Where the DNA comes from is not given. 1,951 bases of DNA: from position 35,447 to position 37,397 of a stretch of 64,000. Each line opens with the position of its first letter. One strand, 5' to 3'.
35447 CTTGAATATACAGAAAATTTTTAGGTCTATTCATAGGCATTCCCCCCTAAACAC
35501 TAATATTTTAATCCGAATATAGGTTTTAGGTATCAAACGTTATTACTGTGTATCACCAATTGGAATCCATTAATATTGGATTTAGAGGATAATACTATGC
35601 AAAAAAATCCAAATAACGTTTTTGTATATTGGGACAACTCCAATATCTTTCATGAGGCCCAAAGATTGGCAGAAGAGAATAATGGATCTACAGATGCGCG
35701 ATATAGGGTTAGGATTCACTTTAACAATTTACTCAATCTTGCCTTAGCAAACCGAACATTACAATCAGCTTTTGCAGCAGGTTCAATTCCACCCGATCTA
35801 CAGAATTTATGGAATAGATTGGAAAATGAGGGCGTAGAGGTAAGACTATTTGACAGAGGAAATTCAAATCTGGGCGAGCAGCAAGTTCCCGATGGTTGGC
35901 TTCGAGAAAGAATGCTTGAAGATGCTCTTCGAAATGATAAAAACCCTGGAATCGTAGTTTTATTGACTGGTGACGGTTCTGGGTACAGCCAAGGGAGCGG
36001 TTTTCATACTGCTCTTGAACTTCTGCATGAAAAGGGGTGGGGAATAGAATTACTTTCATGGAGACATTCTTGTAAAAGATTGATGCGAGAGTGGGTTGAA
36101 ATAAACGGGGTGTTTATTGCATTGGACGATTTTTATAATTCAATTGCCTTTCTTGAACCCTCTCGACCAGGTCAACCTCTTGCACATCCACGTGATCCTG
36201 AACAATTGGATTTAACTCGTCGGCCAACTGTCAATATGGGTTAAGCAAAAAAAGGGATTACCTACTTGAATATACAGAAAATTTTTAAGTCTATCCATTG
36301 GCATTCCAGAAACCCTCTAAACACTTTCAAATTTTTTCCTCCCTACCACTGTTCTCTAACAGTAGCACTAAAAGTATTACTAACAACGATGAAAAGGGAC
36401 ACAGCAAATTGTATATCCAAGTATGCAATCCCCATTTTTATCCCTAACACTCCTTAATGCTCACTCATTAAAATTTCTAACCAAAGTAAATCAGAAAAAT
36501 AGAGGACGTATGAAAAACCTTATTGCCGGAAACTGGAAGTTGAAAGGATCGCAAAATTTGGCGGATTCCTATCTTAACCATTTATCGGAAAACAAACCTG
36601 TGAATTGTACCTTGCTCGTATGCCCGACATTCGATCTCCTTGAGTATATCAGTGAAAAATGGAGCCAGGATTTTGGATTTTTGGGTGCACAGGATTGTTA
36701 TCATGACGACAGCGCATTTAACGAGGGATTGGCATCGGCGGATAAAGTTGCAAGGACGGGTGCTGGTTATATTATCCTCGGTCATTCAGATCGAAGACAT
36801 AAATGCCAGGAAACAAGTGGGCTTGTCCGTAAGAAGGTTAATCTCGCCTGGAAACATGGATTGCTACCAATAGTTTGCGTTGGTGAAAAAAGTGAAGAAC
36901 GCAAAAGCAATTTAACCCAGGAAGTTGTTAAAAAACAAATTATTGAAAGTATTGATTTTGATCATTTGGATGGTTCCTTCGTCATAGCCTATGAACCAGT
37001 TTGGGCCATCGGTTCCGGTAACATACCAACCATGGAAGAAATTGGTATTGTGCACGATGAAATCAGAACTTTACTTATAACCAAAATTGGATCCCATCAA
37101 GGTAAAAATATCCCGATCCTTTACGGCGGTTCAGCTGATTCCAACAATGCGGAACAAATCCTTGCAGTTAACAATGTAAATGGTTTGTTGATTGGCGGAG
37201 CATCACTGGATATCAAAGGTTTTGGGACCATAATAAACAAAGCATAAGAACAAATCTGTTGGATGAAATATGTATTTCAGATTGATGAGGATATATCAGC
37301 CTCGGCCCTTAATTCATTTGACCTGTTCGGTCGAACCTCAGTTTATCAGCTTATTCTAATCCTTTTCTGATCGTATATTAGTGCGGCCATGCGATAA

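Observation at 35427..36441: Transposon-like cassette with TIRs and target-site duplication whose only gene is an NYN/PIN-like nuclease, with no transposase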

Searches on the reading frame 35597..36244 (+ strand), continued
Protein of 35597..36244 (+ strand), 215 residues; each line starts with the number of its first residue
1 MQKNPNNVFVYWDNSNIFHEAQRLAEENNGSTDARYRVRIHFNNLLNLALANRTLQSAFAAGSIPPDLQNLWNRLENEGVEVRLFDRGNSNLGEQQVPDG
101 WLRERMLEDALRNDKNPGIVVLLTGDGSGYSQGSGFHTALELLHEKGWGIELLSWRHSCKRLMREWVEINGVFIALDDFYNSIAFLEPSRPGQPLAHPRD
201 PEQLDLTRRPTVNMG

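Call 64: find_encoding_contigs(protein=P0009, flank=4000, max_places=3)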
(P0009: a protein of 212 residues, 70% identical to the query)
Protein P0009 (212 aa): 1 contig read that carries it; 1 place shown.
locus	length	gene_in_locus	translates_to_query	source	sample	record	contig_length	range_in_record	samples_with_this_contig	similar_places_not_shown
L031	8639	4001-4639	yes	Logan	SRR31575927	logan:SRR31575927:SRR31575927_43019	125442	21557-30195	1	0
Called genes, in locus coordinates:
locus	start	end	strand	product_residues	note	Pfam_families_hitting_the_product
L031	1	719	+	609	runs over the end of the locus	PF11760:CbiG_N, PF01890:CbiG_C, PF00590:TP_methylase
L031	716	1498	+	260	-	PF00590:TP_methylase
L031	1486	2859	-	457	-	PF01656:CbiA, PF13500:AAA_26, PF07685:GATase_3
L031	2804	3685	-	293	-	PF00590:TP_methylase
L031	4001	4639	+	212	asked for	PF01936:NYN (weak)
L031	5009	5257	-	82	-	-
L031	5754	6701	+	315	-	PF01888:CbiD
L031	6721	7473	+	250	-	PF02571:CbiJ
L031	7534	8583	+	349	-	PF02492:cobW, PF07683:CobW_C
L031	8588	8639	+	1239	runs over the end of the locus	PF02514:CobN-Mg_chel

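Call 76: find_encoding_contigs(protein=P0023, flank=3000, max_places=2)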
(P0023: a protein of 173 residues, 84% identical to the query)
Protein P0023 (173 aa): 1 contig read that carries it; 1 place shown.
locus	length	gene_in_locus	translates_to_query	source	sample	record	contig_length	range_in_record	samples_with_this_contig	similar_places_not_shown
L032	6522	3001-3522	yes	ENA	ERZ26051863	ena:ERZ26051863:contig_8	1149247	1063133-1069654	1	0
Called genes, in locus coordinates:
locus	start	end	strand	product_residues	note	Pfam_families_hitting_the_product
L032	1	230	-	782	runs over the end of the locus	PF02861:Clp_N, PF23569:NBD_SMAX1 (weak), PF00004:AAA, PF17871:AAA_lid_9, PF00004:AAA, PF07724:AAA_2, PF07728:AAA_5, PF10431:ClpB_D2-small, +12 more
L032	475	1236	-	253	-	PF00753:Lactamase_B, PF12706:Lactamase_B_2 (weak), PF16123:HAGH_C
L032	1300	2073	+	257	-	-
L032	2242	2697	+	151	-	-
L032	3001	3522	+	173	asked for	-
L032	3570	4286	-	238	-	PF02463:SMC_N (faint), PF00005:ABC_tran, PF13304:AAA_21 (weak)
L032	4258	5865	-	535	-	-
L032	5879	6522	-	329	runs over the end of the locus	PF01547:SBP_bac_1, PF13416:SBP_bac_8, PF13531:SBP_bac_11, PF13343:SBP_bac_6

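Call 77: find_encoding_contigs(protein=P0089, flank=3000, max_places=2)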
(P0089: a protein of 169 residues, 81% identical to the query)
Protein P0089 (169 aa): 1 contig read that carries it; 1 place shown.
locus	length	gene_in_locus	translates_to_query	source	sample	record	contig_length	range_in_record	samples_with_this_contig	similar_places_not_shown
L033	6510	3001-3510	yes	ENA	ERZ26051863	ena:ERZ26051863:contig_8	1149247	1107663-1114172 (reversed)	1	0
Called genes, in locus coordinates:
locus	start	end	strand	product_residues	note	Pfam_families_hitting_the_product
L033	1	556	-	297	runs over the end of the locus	-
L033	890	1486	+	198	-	PF18734:HEPN_AbiU2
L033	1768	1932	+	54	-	-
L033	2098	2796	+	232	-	PF01609:DDE_Tnp_1, PF13359:DDE_Tnp_4 (weak)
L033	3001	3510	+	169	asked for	-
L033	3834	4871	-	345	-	PF08299:Bac_DnaA_C (weak)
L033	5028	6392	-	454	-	-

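Call 80: search_protein_families(library=pfam, proteins=[L033:2098-2796:+, L031:5009-5257:-], max_evalue=0.01)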
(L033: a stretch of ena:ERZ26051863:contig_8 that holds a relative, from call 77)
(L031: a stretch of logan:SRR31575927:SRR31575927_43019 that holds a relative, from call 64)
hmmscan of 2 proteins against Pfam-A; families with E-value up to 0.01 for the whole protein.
L033:2098-2796:+ (232 aa): 2 families
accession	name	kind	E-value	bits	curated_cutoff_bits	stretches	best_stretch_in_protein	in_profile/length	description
PF01609.27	DDE_Tnp_1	-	2.6e-21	76.7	23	1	27-220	4-200/200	Transposase DDE domain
PF13359.12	DDE_Tnp_4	-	4.9e-06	26.7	24.8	1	75-191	19-128/158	DDE superfamily endonuclease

L031:5009-5257:- (82 aa): 1 family
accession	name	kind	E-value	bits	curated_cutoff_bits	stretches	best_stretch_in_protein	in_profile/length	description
PF04014.23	MazE_antitoxin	-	0.00047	20.5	24.7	1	7-47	3-45/48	Antidote-toxin recognition MazE, bacterial antitoxin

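Call 81: find_encoding_contigs(protein=P0015, flank=3000, max_places=3)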
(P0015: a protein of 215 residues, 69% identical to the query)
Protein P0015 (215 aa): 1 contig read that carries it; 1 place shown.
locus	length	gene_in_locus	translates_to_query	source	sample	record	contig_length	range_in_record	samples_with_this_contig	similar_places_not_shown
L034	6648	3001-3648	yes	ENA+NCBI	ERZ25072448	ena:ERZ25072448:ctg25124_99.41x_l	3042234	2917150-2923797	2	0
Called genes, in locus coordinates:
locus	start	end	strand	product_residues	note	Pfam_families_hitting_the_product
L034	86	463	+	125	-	-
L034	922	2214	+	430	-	-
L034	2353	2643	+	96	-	-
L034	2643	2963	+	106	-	PF01035:DNA_binding_1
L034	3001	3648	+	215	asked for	PF01936:NYN (weak)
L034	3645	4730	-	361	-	PF13384:HTH_23, PF01418:HTH_6 (faint), PF13518:HTH_28, PF13551:HTH_29, PF13565:HTH_32, PF13358:DDE_3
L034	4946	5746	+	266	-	PF13643:DUF4145, PF00929:RNase_T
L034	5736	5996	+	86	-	-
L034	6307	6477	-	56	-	-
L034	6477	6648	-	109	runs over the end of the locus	PF05534:HicB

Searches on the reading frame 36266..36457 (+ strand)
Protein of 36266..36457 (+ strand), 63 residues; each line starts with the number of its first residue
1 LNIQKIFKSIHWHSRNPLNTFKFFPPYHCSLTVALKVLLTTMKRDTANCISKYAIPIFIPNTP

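Call 80: search_protein_families(library=pfam, proteins=[window:36266-36457:+], max_evalue=0.01)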
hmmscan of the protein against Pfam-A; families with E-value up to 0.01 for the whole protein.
window:36266-36457:+ (63 aa): 0 families

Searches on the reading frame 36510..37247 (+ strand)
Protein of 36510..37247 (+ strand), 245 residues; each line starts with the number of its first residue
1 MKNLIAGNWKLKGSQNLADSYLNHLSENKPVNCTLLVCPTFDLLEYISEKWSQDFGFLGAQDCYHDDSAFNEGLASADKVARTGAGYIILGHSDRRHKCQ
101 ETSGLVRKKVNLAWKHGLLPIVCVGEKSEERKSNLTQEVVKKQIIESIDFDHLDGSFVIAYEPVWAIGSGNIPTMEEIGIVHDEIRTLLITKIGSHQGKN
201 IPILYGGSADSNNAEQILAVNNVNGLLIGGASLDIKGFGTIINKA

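Call 6: search_protein_families(library=pfam, proteins=[window:36510-37247:+], max_evalue=0.01)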
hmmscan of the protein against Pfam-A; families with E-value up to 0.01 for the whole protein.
window:36510-37247:+ (245 aa): 1 family
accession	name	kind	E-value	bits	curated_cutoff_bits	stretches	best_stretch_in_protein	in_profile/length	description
PF00121.24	TIM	-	3.5e-63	213.8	20.1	1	4-244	2-244/245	Triosephosphate isomerase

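Call 29: find_homologous_proteins(query=window:36510-37247:+, max_evalue=1e-40)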
Query window:36510-37247:+ (245 aa): 962 proteins with E <= 1e-40 among 8000 candidates; the best 120 are listed.
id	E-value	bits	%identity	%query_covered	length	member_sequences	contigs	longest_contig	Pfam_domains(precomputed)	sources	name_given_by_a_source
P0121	2.9e-156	536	97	100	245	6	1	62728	PF00121.25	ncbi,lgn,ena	-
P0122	6.6e-118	411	75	100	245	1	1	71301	PF00121.25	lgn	-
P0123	4.9e-116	405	73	100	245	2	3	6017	PF00121.25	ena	-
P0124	5.2e-116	404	75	99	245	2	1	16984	PF00121.25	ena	-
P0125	3.0e-115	402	75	99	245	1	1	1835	PF00121.25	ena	-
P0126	1.5e-114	400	73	100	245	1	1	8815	PF00121.25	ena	-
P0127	5.4e-112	391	71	100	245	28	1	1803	PF00121.25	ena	-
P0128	7.5e-111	388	72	100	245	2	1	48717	PF00121.25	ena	-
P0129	2.4e-110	386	72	100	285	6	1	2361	PF00121.25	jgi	-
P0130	2.9e-80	287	55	99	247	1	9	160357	PF00121.25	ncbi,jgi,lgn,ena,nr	ncbi:MAG: triose-phosphate isomerase [Rhodobacteraceae bacterium]|nr:triose-phosphate isomerase [Par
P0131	3.3e-77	277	55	100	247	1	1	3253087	PF00121.25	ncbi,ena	-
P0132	2.2e-71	258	53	99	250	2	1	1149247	PF00121.25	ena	-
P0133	7.1e-51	191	43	99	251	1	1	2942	PF00121.25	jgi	jgi:triosephosphate isomerase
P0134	2.7e-50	189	43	99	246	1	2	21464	PF00121.25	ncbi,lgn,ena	-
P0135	3.2e-50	189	42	99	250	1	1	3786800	PF00121.25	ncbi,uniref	ncbi:triose-phosphate isomerase [Algirhabdus cladophorae]|uniref:triose-phosphate isomerase n=1 Tax=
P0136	5.5e-50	188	40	98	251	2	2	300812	PF00121.25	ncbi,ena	-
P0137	1.5e-49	187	42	99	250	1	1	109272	PF00121.25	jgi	-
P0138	3.9e-49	185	42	99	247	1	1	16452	PF00121.25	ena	-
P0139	4.0e-49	185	44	100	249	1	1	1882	PF00121.25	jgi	-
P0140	9.4e-49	184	44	98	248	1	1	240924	PF00121.25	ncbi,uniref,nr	ncbi:triose-phosphate isomerase [Sedimentitalea todarodis]|uniref:Triosephosphate isomerase n=1 Tax=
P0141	1.3e-48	184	41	97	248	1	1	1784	PF00121.25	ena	-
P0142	1.4e-48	184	42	100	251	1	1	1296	PF00121.25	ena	-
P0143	1.4e-48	184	42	99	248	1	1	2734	PF00121.25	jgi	jgi:triosephosphate isomerase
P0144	1.8e-48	183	41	99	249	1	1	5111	PF00121.25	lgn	-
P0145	3.6e-48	182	44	97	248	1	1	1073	PF00121.25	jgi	jgi:triosephosphate isomerase (TIM)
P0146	3.8e-48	182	43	97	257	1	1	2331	PF00121.25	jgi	jgi:triosephosphate isomerase (TIM)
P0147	4.4e-48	182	41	100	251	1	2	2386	PF00121.25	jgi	jgi:triosephosphate isomerase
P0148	4.7e-48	182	43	98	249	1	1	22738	PF00121.25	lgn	-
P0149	6.4e-48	181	40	98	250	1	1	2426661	PF00121.25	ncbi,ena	-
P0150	8.0e-48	181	43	98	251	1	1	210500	PF00121.25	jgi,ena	-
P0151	1.1e-47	181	42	99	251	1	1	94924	PF00121.25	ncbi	-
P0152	1.2e-47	181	43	99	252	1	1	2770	PF00121.25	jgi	jgi:triosephosphate isomerase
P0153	1.2e-47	181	40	98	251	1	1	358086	PF00121.25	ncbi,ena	-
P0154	1.3e-47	180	45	97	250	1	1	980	PF00121.25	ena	-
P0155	1.5e-47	180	41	99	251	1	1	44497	PF00121.25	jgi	-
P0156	1.6e-47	180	42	98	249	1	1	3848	PF00121.25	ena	-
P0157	2.8e-47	179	40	98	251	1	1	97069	PF00121.25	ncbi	-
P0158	4.3e-47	179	44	98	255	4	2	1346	PF00121.25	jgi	jgi:triosephosphate isomerase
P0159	4.6e-47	179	40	99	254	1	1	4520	PF00121.25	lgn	-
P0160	4.6e-47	179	44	97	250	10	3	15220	PF00121.25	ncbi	-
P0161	4.7e-47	179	43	99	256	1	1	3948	PF00121.25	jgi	jgi:triosephosphate isomerase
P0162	4.8e-47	179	42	97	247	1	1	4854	PF00121.25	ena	-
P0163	5.4e-47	178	42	98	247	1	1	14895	PF00121.25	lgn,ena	-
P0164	5.8e-47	178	41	98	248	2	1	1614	PF00121.25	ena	-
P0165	6.0e-47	178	43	100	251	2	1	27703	PF00121.25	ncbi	-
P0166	6.1e-47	178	43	100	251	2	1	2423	PF00121.25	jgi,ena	-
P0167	6.3e-47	178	41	95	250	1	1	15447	PF00121.25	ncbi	-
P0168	7.2e-47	178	44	98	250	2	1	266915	PF00121.25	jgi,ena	-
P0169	7.5e-47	178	41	99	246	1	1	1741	PF00121.25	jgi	jgi:triosephosphate isomerase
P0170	8.7e-47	178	41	97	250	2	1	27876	PF00121.25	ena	-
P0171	1.1e-46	177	39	98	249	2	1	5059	PF00121.25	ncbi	ncbi:MAG: triose-phosphate isomerase [Pseudodonghicola sp.]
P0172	1.2e-46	177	38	99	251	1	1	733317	PF00121.25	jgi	jgi:triosephosphate isomerase (TIM)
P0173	1.2e-46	177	42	97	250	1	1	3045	PF00121.25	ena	-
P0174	1.2e-46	177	44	98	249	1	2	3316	PF00121.25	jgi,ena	-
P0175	1.2e-46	177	41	99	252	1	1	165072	PF00121.25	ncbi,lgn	-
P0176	1.3e-46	177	44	100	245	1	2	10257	PF00121.25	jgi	jgi:triosephosphate isomerase (TIM)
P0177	1.4e-46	177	41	98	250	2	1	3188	PF00121.25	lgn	-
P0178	1.6e-46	177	44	100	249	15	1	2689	PF00121.25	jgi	jgi:triosephosphate isomerase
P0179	1.6e-46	177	42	98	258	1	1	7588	PF00121.25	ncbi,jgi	-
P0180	1.7e-46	177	43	99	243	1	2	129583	PF00121.25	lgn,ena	-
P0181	1.7e-46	177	42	100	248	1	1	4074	PF00121.25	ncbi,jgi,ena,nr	ncbi:MAG TPA: triose-phosphate isomerase [Caulobacteraceae bacterium]|nr:triose-phosphate isomerase 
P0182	1.9e-46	177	39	99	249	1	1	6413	PF00121.25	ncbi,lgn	ncbi:MAG: triose-phosphate isomerase [Pseudomonadota bacterium]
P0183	1.9e-46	177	41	100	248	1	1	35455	PF00121.25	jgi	-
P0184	1.9e-46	177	42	96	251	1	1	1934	PF00121.25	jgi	-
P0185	2.1e-46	177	43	100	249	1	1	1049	PF00121.25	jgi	jgi:triosephosphate isomerase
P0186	2.2e-46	176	43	97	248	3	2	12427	PF00121.25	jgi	jgi:triosephosphate isomerase (TIM)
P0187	2.9e-46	176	41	97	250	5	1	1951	PF00121.25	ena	-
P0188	2.9e-46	176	41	98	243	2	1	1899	PF00121.25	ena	-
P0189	3.1e-46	176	40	98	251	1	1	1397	PF00121.25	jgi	jgi:triosephosphate isomerase (TIM)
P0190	3.2e-46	176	41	98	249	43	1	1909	PF00121.25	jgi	jgi:triosephosphate isomerase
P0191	3.2e-46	176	41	99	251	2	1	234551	PF00121.25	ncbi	-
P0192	3.4e-46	176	43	98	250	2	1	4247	PF00121.25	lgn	-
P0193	3.7e-46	176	42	98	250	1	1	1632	PF00121.25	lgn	-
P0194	3.9e-46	176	41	96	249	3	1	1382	PF00121.25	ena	-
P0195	3.9e-46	176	40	99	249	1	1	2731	PF00121.25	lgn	-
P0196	3.9e-46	176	43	100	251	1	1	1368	PF00121.25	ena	-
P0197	4.0e-46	176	42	99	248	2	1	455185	PF00121.25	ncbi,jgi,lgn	jgi:triosephosphate isomerase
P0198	4.1e-46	176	41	99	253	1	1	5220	PF00121.25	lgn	-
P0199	4.6e-46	175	43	98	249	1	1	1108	PF00121.25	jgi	-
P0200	4.8e-46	175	41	98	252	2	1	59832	PF00121.25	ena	-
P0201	4.9e-46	175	42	100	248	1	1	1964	PF00121.25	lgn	-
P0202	5.2e-46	175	42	100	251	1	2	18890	PF00121.25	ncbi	ncbi:MAG: triose-phosphate isomerase [Stellaceae bacterium]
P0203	5.5e-46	175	42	97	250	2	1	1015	PF00121.25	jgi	-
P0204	5.6e-46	175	40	98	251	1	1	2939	PF00121.25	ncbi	ncbi:MAG: triose-phosphate isomerase [Kiloniellaceae bacterium]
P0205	5.6e-46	175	41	97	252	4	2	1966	PF00121.25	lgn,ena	-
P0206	6.7e-46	175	41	99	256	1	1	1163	PF00121.25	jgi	jgi:triosephosphate isomerase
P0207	7.6e-46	175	40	99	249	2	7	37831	PF00121.25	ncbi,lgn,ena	ncbi:MAG: triose-phosphate isomerase [Pseudomonadota bacterium]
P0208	7.9e-46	175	43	100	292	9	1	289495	PF00121.25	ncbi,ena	-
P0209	8.3e-46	175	39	99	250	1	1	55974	PF00121.25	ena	-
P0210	8.4e-46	175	41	100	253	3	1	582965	PF00121.25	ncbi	ncbi:MAG: triose-phosphate isomerase [Alphaproteobacteria bacterium]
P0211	8.7e-46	175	40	99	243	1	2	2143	PF00121.25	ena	-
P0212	9.4e-46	174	39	97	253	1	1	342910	PF00121.25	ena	-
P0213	9.5e-46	174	41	97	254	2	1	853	PF00121.25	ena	-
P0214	1.2e-45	174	41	99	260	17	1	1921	PF00121.25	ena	-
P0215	1.2e-45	174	42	99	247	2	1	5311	PF00121.25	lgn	-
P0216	1.3e-45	174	40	100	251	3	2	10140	PF00121.25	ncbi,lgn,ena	-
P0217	1.4e-45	174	41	100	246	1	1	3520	PF00121.25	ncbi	ncbi:MAG: triose-phosphate isomerase [Rhizomicrobium sp.]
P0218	1.4e-45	174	40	98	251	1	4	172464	PF00121.25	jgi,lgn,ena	-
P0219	1.7e-45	174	43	99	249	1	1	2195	PF00121.25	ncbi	-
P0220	1.7e-45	174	41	99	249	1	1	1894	PF00121.25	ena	-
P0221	1.9e-45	173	43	99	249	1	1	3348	PF00121.25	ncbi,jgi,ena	jgi:triosephosphate isomerase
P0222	1.9e-45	173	44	96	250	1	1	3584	PF00121.25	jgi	jgi:triosephosphate isomerase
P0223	2.2e-45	173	43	97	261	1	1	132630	PF00121.25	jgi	jgi:triosephosphate isomerase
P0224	2.4e-45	173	43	97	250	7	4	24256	PF00121.25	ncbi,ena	-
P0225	2.4e-45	173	42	95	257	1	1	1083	PF00121.25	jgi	-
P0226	2.6e-45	173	41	97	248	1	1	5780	PF00121.25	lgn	-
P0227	2.7e-45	173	43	99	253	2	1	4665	PF00121.25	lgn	-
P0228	2.7e-45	173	40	98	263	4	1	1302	PF00121.25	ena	-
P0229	2.7e-45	173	42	100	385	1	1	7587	PF06418.21,PF00121.25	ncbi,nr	ncbi:MAG: triose-phosphate isomerase, partial [Sphingomonadales bacterium]|nr:triose-phosphate isome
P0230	2.8e-45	173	42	100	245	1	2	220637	PF00121.25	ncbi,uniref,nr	ncbi:triose-phosphate isomerase [Amaricoccus sp.]|uniref:triose-phosphate isomerase n=1 Tax=Amaricoc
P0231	3.0e-45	173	38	99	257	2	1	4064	PF00121.25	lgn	-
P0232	3.0e-45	173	40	99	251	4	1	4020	PF00121.25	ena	-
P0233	3.4e-45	173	41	99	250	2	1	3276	PF00121.25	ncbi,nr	ncbi:MAG TPA: triose-phosphate isomerase [Caulobacteraceae bacterium]|nr:triose-phosphate isomerase 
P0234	3.6e-45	172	41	97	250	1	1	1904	PF00121.25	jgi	jgi:triosephosphate isomerase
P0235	3.7e-45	172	39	98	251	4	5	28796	PF00121.25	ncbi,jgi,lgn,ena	-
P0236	3.8e-45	172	43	99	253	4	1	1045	PF00121.25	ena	-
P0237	3.9e-45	172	42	100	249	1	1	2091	PF00121.25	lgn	-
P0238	4.0e-45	172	40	99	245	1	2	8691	PF00121.25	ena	-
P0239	4.1e-45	172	41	98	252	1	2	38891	PF00121.25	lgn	-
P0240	4.2e-45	172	43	99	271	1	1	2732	PF00121.25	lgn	-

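Call 30: find_encoding_contigs(protein=P0121, flank=4000, max_places=4)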
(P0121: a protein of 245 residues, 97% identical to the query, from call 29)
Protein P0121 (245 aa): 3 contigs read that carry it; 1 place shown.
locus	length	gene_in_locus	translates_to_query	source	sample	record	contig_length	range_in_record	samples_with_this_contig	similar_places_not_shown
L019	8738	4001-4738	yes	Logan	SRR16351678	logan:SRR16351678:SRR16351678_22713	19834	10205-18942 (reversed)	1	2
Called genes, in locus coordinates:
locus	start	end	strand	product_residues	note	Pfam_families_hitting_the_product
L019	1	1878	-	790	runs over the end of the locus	PF02190:LON_substr_bdg, PF00004:AAA, PF07728:AAA_5 (weak), PF22667:Lon_lid, PF05362:Lon_C, PF13541:ChlI (weak)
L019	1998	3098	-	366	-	PF01702:TGT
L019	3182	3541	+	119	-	PF01883:FeS_assembly_P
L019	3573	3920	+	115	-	PF01521:Fe-S_biosyn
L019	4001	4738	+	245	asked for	PF00121:TIM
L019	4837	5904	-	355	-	PF27541:CitB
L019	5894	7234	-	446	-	PF00890:FAD_binding_2, PF01266:DAO (faint)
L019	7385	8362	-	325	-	PF16868:NMT1_3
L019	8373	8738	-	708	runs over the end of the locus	PF06808:DctM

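Call 31: find_encoding_contigs(protein=P0122, flank=4000, max_places=3)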
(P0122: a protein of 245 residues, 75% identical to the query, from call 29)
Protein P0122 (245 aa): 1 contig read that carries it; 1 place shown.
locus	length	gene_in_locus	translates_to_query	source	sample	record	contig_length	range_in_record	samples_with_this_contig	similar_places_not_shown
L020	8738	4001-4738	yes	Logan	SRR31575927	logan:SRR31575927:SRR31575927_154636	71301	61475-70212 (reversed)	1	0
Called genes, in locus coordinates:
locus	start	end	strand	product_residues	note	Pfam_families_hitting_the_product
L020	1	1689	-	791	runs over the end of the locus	PF02190:LON_substr_bdg, PF00004:AAA, PF07728:AAA_5 (weak), PF22667:Lon_lid, PF05362:Lon_C, PF13541:ChlI (weak)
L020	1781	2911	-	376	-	PF01702:TGT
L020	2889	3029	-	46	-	-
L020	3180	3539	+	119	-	PF01883:FeS_assembly_P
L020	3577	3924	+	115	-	PF01521:Fe-S_biosyn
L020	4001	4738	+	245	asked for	PF00121:TIM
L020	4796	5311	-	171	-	PF03167:UDG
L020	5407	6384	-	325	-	PF16868:NMT1_3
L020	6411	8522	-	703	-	PF06808:DctM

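Call 32: find_encoding_contigs(protein=P0128, flank=4000, max_places=3)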
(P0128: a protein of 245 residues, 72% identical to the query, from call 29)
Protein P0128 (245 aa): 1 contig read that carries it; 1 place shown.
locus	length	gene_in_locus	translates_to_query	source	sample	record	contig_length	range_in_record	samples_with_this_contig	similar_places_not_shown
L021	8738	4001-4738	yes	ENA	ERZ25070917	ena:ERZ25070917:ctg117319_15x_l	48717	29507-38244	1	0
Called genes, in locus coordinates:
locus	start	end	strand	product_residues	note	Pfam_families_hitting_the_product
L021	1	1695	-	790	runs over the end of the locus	PF02190:LON_substr_bdg, PF00004:AAA, PF07728:AAA_5 (weak), PF22667:Lon_lid, PF05362:Lon_C, PF13541:ChlI (weak)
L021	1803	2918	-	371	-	PF01702:TGT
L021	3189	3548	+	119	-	PF01883:FeS_assembly_P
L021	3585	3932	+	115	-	PF01521:Fe-S_biosyn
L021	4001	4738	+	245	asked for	PF00121:TIM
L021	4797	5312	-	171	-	PF03167:UDG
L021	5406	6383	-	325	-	PF16868:NMT1_3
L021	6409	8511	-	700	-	PF06808:DctM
